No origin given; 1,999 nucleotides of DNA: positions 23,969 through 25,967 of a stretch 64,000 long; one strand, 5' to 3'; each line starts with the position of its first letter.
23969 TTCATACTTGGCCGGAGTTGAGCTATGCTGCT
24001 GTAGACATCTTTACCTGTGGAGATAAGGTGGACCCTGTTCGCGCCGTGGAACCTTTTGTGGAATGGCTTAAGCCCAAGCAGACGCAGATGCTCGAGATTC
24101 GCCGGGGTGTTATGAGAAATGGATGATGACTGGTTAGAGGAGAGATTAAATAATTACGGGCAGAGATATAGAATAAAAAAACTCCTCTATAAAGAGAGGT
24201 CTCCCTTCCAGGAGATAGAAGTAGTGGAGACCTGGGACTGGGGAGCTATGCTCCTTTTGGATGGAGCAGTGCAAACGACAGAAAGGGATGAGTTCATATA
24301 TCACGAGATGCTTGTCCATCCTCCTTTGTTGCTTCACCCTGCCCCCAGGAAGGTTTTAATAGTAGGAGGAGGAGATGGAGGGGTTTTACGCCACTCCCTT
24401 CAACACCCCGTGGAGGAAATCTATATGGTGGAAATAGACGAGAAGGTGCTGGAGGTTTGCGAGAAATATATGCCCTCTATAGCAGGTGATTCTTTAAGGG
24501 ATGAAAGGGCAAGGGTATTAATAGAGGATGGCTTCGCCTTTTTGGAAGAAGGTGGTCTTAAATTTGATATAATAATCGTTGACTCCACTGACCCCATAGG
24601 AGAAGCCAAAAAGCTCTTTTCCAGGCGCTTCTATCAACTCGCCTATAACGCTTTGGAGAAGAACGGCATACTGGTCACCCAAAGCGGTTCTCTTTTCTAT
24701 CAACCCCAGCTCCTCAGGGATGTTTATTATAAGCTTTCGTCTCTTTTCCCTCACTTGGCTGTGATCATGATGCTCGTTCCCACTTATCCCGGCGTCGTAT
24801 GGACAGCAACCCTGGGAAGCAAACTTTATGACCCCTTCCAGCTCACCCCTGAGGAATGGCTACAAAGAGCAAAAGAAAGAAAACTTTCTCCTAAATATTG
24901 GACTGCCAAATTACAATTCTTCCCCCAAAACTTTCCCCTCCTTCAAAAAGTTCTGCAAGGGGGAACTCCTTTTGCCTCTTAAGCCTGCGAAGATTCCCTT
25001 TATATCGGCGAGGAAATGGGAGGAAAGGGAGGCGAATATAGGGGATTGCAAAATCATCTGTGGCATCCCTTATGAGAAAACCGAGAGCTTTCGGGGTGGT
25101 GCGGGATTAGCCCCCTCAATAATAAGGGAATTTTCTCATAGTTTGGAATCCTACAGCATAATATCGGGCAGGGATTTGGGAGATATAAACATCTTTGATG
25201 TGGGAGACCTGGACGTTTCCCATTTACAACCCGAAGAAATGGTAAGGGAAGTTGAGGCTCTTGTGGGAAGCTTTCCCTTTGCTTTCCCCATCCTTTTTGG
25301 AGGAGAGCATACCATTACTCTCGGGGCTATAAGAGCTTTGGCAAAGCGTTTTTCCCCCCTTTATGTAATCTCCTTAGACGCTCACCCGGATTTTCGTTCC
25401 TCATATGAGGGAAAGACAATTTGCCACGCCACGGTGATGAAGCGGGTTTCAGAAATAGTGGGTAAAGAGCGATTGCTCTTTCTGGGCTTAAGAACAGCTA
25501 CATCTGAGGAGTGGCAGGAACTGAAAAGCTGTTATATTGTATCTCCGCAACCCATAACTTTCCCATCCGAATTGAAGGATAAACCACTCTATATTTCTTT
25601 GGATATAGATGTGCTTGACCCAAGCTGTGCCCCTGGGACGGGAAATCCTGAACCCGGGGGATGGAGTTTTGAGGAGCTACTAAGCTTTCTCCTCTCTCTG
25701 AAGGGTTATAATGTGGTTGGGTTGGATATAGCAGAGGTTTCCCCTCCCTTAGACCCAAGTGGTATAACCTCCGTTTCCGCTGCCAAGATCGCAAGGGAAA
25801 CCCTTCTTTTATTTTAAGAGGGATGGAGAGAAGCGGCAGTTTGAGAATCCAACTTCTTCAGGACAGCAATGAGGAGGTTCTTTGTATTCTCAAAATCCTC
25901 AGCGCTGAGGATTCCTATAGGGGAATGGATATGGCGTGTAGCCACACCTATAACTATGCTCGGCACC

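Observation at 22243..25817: Complete thermophile/archaeal-type long-chain and branched polyamine operon in a bacterium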

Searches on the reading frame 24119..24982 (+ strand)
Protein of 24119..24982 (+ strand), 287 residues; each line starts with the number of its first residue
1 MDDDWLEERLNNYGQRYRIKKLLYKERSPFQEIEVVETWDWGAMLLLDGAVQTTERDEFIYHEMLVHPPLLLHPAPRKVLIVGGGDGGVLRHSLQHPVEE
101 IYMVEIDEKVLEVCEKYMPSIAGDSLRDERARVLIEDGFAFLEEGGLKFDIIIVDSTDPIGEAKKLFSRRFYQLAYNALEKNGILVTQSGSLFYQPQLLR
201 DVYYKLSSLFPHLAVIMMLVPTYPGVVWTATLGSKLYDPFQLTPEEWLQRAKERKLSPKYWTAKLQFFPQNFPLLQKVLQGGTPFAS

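Call 3: search_protein_families(library=pfam, proteins=[window:24119-24982:+], max_evalue=0.01)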
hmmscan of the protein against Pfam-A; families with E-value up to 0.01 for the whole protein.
window:24119-24982:+ (287 aa): 2 families
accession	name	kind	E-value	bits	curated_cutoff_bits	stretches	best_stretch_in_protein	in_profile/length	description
PF01564.23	Spermine_synth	-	7e-60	202.2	22.9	1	58-236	1-179/186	Spermine/spermidine synthase domain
PF17284.7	Spermine_synt_N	-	1.7e-16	60.3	22.1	1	5-55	2-53/53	Spermidine synthase tetramerisation domain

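Call 4: search_protein_families(library=ncbifam, proteins=[window:24119-24982:+], max_evalue=0.01)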
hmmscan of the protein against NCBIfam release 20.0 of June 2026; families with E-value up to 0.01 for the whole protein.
window:24119-24982:+ (287 aa): 7 families
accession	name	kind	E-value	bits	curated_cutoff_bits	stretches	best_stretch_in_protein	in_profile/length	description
NF002010.0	PRK00811.1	equivalog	3.1e-95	318.7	260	1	3-266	5-270/287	polyamine aminopropyltransferase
TIGR00417.1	speE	equivalog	4.4e-84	281.9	249.55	1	5-262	1-258/271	spermidine synthase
NF002956.0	PRK03612.1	equivalog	3e-47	161.2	472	1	20-202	241-430/522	polyamine aminopropyltransferase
NF002435.0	PRK01581.1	equivalog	1.7e-27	96.5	537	1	22-196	99-275/374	polyamine aminopropyltransferase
NF003380.0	PRK04457.1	equivalog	9.8e-14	51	304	1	70-188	64-179/265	polyamine aminopropyltransferase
NF037959.1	MFS_SpdSyn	subfamily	1.2e-08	34.1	40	1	75-223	275-419/480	fused MFS/spermidine synthase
NF001811.0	PRK00536.1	equivalog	6.4e-07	29.3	352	1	11-221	9-200/262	spermidine synthase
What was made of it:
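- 24119..24982 (+): speE: spermidine / N1-aminopropylagmatine synthase-type aminopropyltransferase (287 aa). NF002010 318.7 bits against 260 and TIGR00417 281.9 against 249.55 (call 4).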

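Call 17: list_cluster_members(proteins=[P0001, P0007, window:24119-24982:+, window:23298-23762:+, window:25814-26890:-, window:21047-22072:+])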
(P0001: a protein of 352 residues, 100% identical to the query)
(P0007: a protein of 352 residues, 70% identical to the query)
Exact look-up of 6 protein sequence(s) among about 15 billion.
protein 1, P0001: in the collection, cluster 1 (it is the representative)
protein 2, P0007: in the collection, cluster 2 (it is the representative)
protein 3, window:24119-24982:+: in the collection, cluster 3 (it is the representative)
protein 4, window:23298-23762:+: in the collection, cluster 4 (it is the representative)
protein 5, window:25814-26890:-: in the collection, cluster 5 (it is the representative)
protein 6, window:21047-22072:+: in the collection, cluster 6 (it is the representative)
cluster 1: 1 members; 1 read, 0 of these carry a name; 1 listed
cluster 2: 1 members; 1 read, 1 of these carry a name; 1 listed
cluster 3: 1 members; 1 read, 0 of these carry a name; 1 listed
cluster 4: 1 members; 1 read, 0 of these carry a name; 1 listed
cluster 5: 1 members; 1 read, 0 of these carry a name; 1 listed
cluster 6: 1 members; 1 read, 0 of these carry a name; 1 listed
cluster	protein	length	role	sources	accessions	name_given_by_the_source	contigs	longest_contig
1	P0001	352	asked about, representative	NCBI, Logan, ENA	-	-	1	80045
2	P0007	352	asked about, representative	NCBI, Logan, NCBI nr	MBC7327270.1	bis-aminopropyl spermidine synthase family protein [bacterium]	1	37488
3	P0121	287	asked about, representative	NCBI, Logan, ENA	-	-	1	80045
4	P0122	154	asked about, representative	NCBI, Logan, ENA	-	-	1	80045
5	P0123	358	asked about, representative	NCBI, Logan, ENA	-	-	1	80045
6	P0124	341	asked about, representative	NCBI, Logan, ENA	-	-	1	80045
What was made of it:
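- Tried and rejected: Exact-sequence cluster look-up gave no organism names (call 17).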

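Call 41: search_solved_structures(query=window:24119-24982:+, show_alignments=1, max_evalue=1e-20)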
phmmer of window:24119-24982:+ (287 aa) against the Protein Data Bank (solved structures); distinct sequences matched with E-value up to 1e-20: 25.
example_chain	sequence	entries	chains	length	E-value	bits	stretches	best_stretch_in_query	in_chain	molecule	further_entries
1iy9_A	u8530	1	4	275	1.5e-66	228.2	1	6-244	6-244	Spermidine synthase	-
1inl_A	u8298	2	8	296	3.3e-54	187.7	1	11-255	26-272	Spermidine synthase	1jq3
2e5w_A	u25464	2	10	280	3.3e-53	184.4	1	4-223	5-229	Probable spermidine synthase | spermidine synthase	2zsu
7xif_A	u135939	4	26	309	6.7e-53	183.4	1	18-277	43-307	Polyamine aminopropyltransferase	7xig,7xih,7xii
3o4f_A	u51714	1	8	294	1.2e-52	182.6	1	4-230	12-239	Spermidine synthase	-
1mjf_A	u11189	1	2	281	6.7e-52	180.1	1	7-235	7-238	spermidine synthase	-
2b2c_A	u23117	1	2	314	1e-51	179.5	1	17-262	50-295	spermidine synthase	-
2o05_A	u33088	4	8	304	3.8e-51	177.6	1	17-260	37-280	Spermidine synthase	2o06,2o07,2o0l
3rw9_A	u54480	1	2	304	3.8e-51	177.6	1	17-260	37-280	Spermidine synthase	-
9q41_A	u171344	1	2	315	4.3e-51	177.5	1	17-260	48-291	Spermidine synthase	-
2hte_A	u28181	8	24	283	2.4e-50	175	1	17-225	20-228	Spermidine synthase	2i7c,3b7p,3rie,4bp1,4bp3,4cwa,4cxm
2pwp_A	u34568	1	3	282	2.4e-50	175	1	17-225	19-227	Spermidine synthase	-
4uoe_A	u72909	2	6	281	2.5e-50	175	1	17-225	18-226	SPERMIDINE SYNTHASE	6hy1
2pss_A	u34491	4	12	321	3.5e-50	174.5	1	17-225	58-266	Spermidine synthase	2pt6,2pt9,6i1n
8iyi_A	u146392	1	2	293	2e-49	172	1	15-225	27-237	KLLA0B09372p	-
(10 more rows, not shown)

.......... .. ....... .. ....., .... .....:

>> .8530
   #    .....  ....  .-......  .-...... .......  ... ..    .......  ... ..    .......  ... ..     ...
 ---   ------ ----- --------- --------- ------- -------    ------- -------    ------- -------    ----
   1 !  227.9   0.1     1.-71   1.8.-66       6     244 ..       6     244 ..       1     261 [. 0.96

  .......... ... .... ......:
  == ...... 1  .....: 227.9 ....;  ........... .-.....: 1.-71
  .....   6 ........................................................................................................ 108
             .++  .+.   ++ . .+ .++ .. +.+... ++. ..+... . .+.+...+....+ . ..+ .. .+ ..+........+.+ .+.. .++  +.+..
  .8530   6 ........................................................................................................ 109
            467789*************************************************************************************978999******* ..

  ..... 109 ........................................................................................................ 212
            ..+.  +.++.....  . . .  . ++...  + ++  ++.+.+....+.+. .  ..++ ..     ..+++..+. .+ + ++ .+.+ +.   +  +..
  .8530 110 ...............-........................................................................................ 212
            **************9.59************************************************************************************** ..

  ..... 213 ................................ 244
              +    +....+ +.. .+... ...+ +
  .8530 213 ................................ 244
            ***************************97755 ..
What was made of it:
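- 24119..24982 (+): Best solved relative is B. subtilis SpeE 1IY9, E 1.5e-66 (call 41).
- Closest known: Thermus thermophilus polyamine pathway with Tt-BpsA. Different: SpeE here is B. subtilis-like rather than like the broad-specificity Thermus enzyme 1UIR (call 41).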

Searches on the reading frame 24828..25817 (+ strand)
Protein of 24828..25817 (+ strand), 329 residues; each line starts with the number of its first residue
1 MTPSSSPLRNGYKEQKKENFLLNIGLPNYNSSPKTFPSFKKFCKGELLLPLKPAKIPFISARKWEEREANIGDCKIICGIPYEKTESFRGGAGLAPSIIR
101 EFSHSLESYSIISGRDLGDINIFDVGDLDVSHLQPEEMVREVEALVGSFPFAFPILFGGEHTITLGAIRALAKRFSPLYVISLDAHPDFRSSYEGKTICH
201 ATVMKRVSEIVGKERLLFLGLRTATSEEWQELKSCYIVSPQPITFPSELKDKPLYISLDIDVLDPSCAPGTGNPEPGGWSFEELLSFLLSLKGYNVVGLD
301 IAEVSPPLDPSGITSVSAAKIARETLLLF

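Call 3: search_protein_families(library=pfam, proteins=[window:24828-25817:+], max_evalue=0.01)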
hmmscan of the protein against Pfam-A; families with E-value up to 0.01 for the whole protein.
window:24828-25817:+ (329 aa): 1 family
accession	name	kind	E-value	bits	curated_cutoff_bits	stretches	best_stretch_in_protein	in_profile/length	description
PF00491.26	Arginase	-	3.3e-65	220.8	22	1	76-326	4-278/280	Arginase family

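Call 4: search_protein_families(library=ncbifam, proteins=[window:24828-25817:+], max_evalue=0.01)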
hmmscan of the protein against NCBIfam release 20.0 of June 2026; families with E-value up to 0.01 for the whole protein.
window:24828-25817:+ (329 aa): 5 families
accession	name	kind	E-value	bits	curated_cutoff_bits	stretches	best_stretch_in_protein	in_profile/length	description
TIGR01230.1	agmatinase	equivalog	1.6e-64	218.2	174.3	1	75-327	15-274/275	agmatinase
NF002564.0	PRK02190.1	subfamily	3.9e-45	154.3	302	1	75-327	35-299/307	agmatinase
TIGR01227.1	hutG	equivalog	1.1e-23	83.9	229.15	2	254-324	233-304/307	formimidoylglutamase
TIGR01229.1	rocF_arginase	equivalog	2.4e-19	69.8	227.6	2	251-311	217-278/300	arginase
NF010347.0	PRK13775.1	equivalog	0.00011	21.5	381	0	119-194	92-171/331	formimidoylglutamase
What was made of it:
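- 24972..25817 (+): speB: agmatinase-family ureohydrolase (281 aa, TTG start). TIGR01230 218.2 bits against 174.3 (call 4).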

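Call 42: search_solved_structures(query=window:24972-25817:+, show_alignments=1, max_evalue=1e-20)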
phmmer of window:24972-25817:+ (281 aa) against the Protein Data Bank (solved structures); distinct sequences matched with E-value up to 1e-20: 14.
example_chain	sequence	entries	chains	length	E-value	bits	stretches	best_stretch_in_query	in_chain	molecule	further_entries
3lhl_A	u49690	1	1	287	2.4e-49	171.3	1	28-280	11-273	Putative agmatinase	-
3pzl_A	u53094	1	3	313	6.2e-40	140.5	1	28-274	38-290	Agmatine ureohydrolase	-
3nio_A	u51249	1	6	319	5.6e-34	121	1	29-278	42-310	Guanidinobutyrase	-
1gq6_A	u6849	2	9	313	2.4e-33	118.9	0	197-278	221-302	PROCLAVAMINATE AMIDINO HYDROLASE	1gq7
6vsu_A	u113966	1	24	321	1.6e-30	109.6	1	29-277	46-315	Arginase 1, mitochondrial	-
6vss_A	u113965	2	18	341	9e-30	107.1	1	27-277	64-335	Arginase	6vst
7lol_A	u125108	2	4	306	1.4e-29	106.5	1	28-279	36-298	Agmatinase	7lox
7lba_A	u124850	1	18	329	1.8e-29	106.2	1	28-279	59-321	Agmatinase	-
3nip_A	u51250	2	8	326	9.8e-27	97.2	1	29-279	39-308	3-guanidinopropionase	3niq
4dz4_A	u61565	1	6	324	5.5e-26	94.7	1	27-280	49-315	Agmatinase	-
3m1r_A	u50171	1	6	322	1.8e-24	89.7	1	28-274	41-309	Formimidoylglutamase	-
1wog_A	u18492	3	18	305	2.2e-24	89.5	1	30-278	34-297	agmatinase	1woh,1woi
7esr_A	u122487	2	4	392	6.4e-22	81.4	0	206-278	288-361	Probable agmatinase 2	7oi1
9fek_A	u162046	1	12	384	2.3e-21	79.6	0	206-277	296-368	Putative agmatinase 2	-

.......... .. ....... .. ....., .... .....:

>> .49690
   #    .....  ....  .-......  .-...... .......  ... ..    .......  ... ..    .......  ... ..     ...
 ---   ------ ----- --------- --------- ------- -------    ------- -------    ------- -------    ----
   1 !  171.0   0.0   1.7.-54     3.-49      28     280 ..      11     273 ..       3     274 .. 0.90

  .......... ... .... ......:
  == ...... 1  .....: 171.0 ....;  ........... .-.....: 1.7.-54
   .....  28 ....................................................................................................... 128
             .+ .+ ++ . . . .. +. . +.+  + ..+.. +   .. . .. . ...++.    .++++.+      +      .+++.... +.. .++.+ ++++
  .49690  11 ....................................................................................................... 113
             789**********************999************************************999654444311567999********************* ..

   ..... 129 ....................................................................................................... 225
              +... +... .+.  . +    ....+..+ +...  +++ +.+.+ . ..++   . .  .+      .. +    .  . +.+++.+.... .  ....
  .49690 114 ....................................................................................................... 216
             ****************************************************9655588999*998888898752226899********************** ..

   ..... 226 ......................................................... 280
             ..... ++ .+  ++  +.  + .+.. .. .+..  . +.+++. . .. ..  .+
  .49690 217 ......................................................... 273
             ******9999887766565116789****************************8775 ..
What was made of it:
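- The closest solved relatives are annotated agmatinase and spermidine synthase (calls 41, 42).
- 24972..25817 (+): Matches 3LHL at E 2.4e-49 and 3PZL at 6e-40 (call 42).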
